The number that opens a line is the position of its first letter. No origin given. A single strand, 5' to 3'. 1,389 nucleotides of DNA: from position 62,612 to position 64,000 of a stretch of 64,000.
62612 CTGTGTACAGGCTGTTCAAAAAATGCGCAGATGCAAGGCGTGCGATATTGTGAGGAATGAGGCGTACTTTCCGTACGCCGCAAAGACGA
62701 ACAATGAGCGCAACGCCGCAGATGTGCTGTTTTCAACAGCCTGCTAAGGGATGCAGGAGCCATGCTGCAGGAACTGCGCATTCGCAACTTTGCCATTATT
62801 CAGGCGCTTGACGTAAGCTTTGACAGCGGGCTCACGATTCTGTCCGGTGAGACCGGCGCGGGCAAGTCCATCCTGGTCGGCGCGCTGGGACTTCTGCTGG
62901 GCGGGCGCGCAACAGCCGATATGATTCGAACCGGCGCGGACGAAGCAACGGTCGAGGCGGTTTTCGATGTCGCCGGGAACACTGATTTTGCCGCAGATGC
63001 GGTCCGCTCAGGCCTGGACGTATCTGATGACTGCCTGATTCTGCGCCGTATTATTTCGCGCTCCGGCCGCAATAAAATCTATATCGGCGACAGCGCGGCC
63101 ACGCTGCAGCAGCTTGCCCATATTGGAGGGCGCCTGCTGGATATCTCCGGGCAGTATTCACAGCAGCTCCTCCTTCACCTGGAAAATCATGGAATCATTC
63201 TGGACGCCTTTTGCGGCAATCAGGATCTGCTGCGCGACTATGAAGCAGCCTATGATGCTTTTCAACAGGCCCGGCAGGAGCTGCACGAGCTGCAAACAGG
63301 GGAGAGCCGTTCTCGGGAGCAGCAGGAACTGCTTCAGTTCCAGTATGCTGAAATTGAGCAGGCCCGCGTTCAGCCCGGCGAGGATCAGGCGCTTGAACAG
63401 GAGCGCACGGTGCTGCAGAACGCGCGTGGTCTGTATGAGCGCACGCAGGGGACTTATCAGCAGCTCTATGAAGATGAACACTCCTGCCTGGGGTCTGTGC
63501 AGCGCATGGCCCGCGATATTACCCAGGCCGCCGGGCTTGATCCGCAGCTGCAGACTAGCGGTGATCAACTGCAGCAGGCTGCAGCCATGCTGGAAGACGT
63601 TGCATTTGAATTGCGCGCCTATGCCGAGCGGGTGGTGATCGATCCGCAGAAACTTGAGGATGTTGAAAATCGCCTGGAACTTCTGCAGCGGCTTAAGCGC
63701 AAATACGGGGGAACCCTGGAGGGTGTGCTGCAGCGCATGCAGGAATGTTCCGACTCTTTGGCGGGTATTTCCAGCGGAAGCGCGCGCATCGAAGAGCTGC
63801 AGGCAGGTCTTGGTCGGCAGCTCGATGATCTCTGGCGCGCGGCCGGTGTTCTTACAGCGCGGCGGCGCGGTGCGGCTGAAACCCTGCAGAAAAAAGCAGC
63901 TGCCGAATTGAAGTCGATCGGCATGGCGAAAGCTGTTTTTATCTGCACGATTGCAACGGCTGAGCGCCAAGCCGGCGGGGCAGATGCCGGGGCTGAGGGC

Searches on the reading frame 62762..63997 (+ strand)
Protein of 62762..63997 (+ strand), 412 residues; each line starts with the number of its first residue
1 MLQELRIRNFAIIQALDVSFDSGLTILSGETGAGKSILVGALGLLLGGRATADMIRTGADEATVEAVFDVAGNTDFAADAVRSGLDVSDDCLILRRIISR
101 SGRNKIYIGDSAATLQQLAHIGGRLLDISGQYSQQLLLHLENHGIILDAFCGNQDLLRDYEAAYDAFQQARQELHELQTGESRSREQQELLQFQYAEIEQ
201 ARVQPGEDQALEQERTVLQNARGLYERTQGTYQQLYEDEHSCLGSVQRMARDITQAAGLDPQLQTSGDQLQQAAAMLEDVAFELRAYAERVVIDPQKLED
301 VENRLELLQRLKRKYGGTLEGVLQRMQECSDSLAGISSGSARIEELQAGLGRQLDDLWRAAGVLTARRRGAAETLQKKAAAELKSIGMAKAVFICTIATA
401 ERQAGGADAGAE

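Call 100: search_protein_families(library=pfam, proteins=[window:62762-63997:+], max_evalue=0.001)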
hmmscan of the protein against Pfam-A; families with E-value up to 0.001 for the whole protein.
window:62762-63997:+ (412 aa): 4 families
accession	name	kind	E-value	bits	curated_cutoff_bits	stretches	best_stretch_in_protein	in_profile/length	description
PF13476.12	AAA_23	-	3e-11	44.8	27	1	4-192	1-187/201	AAA domain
PF02463.25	SMC_N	-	5e-07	29.8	40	1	1-120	1-125/220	RecF/RecN/SMC N terminal domain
PF13175.12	AAA_15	-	0.00014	22.1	32.1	1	1-49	1-50/374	AAA ATPase domain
PF13555.12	AAA_29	-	0.00041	20.5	27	1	2-50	1-50/61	P-loop containing region of AAA domain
